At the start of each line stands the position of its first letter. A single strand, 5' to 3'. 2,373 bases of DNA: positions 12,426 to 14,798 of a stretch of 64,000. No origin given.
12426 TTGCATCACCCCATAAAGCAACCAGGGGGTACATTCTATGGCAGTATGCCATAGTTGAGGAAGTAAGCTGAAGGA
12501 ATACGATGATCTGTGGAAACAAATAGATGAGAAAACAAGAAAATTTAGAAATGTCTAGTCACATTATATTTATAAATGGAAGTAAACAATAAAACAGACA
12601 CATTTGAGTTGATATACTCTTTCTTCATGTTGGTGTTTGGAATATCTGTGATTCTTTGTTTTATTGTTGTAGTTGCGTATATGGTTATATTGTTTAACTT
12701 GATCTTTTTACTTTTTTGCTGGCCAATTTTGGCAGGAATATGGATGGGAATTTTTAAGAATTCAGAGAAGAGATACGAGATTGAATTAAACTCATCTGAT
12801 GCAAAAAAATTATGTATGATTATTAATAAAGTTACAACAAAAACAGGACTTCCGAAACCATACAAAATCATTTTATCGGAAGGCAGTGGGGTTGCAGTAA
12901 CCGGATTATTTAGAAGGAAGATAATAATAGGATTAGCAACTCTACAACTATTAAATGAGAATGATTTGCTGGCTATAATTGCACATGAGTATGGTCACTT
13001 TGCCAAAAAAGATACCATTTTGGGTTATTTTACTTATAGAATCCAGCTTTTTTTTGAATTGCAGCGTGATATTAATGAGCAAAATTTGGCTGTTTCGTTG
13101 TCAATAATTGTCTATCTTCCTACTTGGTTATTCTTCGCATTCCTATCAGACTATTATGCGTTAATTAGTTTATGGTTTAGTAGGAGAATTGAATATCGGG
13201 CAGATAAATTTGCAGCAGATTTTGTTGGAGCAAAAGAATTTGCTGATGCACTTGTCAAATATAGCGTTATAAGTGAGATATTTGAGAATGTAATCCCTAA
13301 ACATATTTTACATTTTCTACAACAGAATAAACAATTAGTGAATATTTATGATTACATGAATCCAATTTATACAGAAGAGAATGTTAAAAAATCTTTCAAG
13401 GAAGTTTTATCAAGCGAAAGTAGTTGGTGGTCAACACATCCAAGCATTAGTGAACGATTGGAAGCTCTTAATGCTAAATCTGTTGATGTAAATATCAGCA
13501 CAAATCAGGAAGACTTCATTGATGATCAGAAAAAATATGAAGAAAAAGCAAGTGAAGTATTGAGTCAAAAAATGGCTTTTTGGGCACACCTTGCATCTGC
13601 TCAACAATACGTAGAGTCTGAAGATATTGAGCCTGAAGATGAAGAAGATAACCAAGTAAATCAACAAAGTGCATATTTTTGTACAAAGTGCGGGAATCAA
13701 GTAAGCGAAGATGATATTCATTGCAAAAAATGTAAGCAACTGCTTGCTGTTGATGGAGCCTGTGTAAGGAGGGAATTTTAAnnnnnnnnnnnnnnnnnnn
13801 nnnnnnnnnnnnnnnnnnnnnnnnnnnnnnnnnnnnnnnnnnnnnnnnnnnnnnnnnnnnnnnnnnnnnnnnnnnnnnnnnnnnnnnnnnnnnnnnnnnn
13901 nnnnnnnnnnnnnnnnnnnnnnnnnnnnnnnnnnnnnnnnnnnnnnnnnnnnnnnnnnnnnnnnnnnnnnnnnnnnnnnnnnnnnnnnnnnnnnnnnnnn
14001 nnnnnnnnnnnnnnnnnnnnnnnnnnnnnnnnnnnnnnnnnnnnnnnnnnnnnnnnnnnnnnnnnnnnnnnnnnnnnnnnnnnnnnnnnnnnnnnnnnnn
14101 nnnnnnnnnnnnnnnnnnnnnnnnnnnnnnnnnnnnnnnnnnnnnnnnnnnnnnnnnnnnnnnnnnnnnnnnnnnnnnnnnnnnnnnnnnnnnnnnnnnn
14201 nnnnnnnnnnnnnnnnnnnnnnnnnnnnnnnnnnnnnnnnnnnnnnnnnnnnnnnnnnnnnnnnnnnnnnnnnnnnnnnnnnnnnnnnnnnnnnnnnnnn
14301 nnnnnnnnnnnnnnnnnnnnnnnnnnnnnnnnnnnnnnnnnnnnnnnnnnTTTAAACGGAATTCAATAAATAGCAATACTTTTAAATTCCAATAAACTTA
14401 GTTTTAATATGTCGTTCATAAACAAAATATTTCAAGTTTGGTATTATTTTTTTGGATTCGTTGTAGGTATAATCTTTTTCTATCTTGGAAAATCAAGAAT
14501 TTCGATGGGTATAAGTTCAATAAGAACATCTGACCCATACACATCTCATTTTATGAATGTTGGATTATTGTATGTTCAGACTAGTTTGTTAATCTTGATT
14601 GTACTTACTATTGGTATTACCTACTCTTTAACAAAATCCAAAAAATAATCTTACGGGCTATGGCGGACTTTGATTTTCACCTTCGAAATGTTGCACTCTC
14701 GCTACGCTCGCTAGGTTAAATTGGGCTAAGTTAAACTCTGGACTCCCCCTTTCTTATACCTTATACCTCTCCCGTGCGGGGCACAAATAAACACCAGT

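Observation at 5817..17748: Integrated element in tRNA-Ser with 15-bp att direct repeats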

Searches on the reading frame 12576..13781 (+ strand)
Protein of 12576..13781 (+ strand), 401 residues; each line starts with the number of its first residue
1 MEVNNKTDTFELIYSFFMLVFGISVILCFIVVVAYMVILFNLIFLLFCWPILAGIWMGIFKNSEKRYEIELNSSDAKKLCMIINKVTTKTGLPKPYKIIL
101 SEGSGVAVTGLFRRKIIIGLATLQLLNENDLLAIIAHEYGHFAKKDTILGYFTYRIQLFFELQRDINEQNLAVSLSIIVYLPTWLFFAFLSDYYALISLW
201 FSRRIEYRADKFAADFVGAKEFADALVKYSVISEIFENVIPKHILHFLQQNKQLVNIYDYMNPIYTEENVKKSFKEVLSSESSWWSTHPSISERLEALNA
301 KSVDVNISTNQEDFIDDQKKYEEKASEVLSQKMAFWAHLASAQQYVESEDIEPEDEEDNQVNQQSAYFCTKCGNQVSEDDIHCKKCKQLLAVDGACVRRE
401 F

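Call 10: search_protein_families(library=pfam, proteins=[window:12576-13781:+], max_evalue=0.01)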
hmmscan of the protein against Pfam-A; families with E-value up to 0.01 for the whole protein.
window:12576-13781:+ (401 aa): 5 families
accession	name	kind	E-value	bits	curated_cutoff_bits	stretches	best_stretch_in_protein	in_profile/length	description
PF01435.24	Peptidase_M48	-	4.3e-21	76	20.3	1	75-300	3-184/186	Peptidase family M48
PF05569.17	Peptidase_M56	-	3.8e-08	33.3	31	1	44-158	106-220/296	BlaR1 peptidase M56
PF13248.11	Zn_ribbon_3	-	0.0023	17.8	27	1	369-386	5-22/26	zinc-ribbon domain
PF08645.17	PNK3P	-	0.0053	17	22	0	271-325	14-72/161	Polynucleotide kinase 3 phosphatase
PF12773.13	DZR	-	0.0076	16.8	27.3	0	360-392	6-36/45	Double zinc ribbon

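Call 11: search_protein_families(library=phrogs, proteins=[window:12576-13781:+], max_evalue=0.01)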
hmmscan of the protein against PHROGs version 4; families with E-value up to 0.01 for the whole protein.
window:12576-13781:+ (401 aa): 1 family
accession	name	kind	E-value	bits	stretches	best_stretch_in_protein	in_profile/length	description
phrog_23242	-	unknown function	0.0011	19.4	0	71-231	79-249/317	-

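Call 22: search_protein_families(library=ncbifam, proteins=[window:12576-13781:+], max_evalue=0.01)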
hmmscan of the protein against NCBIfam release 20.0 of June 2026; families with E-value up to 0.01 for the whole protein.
window:12576-13781:+ (401 aa): 9 families
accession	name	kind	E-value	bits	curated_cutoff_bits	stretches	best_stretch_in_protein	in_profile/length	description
NF003965.0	PRK05457.1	equivalog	3.5e-12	46.3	245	1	73-238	73-246/285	protease HtpX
NF002363.0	PRK01345.1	equivalog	8.3e-10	38.3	422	1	70-238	60-235/318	zinc metalloprotease HtpX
NF002826.0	PRK03001.1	equivalog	3e-09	36.5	369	1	69-300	60-277/285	zinc metalloprotease HtpX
NF003425.0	PRK04897.1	equivalog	4.4e-09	36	355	1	4-230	8-251/298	zinc metalloprotease HtpX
NF002669.0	PRK02391.1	equivalog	4.5e-09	35.9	341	1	25-301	19-291/298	zinc metalloprotease HtpX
NF002775.0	PRK02870.1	equivalog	4.6e-08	32.7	285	1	33-301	72-336/338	zinc metalloprotease HtpX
NF002322.0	PRK01265.1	equivalog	3.1e-07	30.2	275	1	10-149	24-158/325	zinc metalloprotease HtpX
NF002839.0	PRK03072.1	equivalog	0.00014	21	412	1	72-301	67-284/291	zinc metalloprotease HtpX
TIGR01664.1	DNA-3'-Pase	equivalog_domain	0.0055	16.6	107.65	1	272-327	27-83/167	DNA 3'-phosphatase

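Call 23: search_protein_families(library=padloc, proteins=[window:12576-13781:+], max_evalue=0.01)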
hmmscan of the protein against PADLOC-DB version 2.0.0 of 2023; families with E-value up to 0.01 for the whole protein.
window:12576-13781:+ (401 aa): 0 families

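Call 103: find_related_loci(query=window:12576-13781:+, collection=viral_contigs, flank=10000)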
Query window:12576-13781:+ (401 aa) in viral_contigs; peptide patterns used: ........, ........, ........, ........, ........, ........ (x = any residue, [..] = any of these).
5 stretches matched a pattern, but none encodes a relative of the query by tblastn (E <= 1e-3).

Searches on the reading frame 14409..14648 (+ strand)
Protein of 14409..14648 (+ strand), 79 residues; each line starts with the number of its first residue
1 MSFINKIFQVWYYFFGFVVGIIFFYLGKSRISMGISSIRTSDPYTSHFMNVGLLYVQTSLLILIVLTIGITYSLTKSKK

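Call 50: search_protein_families(library=phrogs, proteins=[window:14409-14648:+], max_evalue=0.1)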
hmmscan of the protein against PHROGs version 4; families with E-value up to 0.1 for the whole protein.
window:14409-14648:+ (79 aa): 0 families

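Call 61: search_protein_families(library=pfam, proteins=[window:14409-14648:+], max_evalue=0.05)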
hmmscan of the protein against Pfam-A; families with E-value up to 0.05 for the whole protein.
window:14409-14648:+ (79 aa): 0 families
